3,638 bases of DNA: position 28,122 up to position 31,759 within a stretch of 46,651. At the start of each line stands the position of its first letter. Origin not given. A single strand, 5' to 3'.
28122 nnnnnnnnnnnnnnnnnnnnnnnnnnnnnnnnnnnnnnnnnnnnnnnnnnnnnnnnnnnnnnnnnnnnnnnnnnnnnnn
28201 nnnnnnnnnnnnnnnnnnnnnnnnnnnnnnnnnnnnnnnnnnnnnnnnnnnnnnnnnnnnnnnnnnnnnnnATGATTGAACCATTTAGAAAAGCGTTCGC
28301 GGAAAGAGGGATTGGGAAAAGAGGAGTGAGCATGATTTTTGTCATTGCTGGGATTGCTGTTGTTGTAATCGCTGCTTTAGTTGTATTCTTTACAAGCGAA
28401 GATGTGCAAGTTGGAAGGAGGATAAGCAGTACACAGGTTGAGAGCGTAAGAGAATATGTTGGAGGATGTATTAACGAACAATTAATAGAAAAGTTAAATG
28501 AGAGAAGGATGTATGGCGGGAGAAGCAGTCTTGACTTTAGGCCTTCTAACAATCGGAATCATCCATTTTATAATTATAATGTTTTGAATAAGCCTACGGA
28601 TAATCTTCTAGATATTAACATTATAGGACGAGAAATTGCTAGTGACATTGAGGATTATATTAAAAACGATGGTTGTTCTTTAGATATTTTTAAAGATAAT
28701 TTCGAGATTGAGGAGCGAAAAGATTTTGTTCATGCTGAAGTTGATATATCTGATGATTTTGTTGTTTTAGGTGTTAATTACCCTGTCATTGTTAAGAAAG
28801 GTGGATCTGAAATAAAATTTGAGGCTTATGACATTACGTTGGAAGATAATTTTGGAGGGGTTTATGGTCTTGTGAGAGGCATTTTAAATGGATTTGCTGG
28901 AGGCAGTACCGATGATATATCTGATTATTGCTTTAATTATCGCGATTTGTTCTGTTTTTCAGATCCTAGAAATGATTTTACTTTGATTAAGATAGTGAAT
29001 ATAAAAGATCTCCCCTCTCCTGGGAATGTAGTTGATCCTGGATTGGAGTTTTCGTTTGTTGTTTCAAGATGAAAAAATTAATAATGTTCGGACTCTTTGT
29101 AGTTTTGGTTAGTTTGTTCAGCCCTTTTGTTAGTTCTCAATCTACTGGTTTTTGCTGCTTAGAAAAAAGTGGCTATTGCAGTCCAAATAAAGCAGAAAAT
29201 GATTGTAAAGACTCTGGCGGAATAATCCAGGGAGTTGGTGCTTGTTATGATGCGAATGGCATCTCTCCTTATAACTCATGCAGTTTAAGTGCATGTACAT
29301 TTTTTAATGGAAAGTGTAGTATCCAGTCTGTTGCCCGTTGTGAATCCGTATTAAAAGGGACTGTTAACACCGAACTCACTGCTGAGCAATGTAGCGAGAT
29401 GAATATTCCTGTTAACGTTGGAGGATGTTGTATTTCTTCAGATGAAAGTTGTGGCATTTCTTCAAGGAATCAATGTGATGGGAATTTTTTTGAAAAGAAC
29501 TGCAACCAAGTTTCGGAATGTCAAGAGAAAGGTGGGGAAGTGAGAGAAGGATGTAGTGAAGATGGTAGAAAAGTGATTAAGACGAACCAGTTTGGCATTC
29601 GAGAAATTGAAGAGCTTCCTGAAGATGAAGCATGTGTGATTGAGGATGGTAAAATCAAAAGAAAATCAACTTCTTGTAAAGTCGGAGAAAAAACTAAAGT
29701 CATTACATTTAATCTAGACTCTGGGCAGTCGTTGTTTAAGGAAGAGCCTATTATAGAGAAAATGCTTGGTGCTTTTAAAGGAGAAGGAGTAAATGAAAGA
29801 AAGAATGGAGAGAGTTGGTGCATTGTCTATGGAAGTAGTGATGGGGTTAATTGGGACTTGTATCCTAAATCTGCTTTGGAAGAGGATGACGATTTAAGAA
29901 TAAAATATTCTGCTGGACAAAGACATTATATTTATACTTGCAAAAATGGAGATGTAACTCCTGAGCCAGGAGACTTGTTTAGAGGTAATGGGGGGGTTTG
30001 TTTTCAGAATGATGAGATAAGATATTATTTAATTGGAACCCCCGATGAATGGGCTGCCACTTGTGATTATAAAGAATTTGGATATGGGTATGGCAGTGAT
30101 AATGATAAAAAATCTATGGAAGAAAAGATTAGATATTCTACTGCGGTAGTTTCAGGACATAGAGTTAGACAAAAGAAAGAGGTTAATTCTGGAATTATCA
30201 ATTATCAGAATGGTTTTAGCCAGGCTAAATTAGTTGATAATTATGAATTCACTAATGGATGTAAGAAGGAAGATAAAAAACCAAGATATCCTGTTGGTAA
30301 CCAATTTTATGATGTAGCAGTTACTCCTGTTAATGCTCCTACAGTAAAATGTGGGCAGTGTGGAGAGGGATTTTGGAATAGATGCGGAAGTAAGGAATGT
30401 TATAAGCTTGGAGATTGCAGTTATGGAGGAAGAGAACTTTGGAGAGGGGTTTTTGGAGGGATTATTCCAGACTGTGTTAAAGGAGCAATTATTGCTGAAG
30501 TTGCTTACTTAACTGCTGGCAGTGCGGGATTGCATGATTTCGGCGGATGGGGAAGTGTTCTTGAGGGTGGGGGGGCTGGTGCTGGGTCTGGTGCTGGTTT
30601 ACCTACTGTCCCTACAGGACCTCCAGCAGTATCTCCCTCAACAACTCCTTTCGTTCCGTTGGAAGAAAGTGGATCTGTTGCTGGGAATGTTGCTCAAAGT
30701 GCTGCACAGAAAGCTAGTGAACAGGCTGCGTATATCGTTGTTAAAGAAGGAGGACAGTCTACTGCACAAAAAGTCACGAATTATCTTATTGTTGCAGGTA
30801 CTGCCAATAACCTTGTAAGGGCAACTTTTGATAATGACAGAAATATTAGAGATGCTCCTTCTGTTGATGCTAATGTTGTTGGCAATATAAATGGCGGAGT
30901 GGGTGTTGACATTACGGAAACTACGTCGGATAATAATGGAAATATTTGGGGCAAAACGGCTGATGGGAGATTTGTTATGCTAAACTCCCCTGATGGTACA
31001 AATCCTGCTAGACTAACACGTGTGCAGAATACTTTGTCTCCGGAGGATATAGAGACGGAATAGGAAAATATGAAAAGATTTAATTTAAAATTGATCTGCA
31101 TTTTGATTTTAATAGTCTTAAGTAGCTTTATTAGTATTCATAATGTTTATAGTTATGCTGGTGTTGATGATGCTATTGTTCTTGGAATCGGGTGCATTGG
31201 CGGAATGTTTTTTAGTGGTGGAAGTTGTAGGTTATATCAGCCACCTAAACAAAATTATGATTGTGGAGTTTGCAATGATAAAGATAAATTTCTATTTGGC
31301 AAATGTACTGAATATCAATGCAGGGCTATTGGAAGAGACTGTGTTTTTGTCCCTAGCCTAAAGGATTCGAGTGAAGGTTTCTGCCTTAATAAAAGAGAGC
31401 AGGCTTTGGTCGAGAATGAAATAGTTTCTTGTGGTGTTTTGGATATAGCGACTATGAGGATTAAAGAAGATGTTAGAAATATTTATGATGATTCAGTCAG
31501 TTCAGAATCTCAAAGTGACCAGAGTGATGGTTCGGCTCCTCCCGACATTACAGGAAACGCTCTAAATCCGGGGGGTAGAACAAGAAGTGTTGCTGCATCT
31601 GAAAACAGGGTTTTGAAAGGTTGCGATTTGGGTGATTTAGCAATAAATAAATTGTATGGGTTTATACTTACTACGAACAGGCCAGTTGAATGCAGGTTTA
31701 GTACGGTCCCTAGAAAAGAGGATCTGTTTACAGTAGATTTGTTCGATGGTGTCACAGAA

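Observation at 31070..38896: Mosaic architecture of the 2608-aa giant protein, including eukaryote-like thrombospondin type 3 repeats and Cys-rich DNDCD repeats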

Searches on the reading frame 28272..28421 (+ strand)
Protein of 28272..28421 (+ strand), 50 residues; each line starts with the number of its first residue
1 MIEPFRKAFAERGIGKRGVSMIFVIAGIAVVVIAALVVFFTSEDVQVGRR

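Call 83: search_protein_families(library=pfam, proteins=[window:28272-28421:+], max_evalue=10)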
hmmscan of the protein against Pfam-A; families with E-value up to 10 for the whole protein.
seq(50 aa): 1 family
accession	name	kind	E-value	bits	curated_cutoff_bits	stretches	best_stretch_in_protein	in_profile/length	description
PF09534.15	Trp_oprn_chp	-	0.088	13.1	29.6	1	8-38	59-89/180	Tryptophan-associated transmembrane protein (Trp_oprn_chp)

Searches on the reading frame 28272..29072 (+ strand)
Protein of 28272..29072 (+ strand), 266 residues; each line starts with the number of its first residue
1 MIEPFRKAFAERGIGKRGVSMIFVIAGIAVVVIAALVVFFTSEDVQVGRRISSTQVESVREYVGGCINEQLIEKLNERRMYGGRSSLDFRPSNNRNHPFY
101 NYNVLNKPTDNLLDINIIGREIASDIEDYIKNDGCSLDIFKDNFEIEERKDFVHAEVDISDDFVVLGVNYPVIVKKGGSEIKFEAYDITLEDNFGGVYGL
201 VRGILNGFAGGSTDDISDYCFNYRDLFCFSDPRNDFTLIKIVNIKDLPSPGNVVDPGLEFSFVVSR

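Call 10: search_protein_families(library=pfam, proteins=[window:28272-29072:+], max_evalue=0.01)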
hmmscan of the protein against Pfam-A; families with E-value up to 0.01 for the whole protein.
window:28272-29072:+ (266 aa): 0 families

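Call 53: search_protein_families(library=ncbifam, proteins=[window:28272-29072:+], max_evalue=1)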
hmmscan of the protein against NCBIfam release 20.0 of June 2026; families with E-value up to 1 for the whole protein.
window:28272-29072:+ (266 aa): 0 families

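Call 104: search_protein_families(library=phrogs, proteins=[window:28272-29072:+], max_evalue=0.01)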
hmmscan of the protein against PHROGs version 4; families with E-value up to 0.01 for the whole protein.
window:28272-29072:+ (266 aa): 0 families

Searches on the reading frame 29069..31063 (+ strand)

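Call 10: search_protein_families(library=pfam, proteins=[window:29069-31063:+], max_evalue=0.01)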
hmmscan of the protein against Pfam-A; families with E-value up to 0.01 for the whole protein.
window:29069-31063:+ (664 aa): 0 families

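Call 53: search_protein_families(library=ncbifam, proteins=[window:29069-31063:+], max_evalue=1)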
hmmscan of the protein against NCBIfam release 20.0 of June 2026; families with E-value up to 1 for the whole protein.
window:29069-31063:+ (664 aa): 0 families

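Call 104: search_protein_families(library=phrogs, proteins=[window:29069-31063:+], max_evalue=0.01)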
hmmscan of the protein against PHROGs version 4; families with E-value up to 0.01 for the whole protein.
window:29069-31063:+ (664 aa): 1 family
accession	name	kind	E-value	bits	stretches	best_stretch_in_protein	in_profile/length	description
phrog_1794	-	lysis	0.0055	17.1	0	580-632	268-318/336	amidase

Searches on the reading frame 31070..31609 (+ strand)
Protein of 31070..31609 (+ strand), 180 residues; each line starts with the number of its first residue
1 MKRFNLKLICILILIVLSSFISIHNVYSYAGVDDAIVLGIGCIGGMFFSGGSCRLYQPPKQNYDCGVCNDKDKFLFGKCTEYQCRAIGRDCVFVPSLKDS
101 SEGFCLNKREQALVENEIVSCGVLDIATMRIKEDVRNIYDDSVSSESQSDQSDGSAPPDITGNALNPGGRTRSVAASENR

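Call 24: search_protein_families(library=pfam, proteins=[window:31070-31609:+], max_evalue=1)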
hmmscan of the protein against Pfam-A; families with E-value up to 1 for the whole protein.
window:31070-31609:+ (180 aa): 0 families
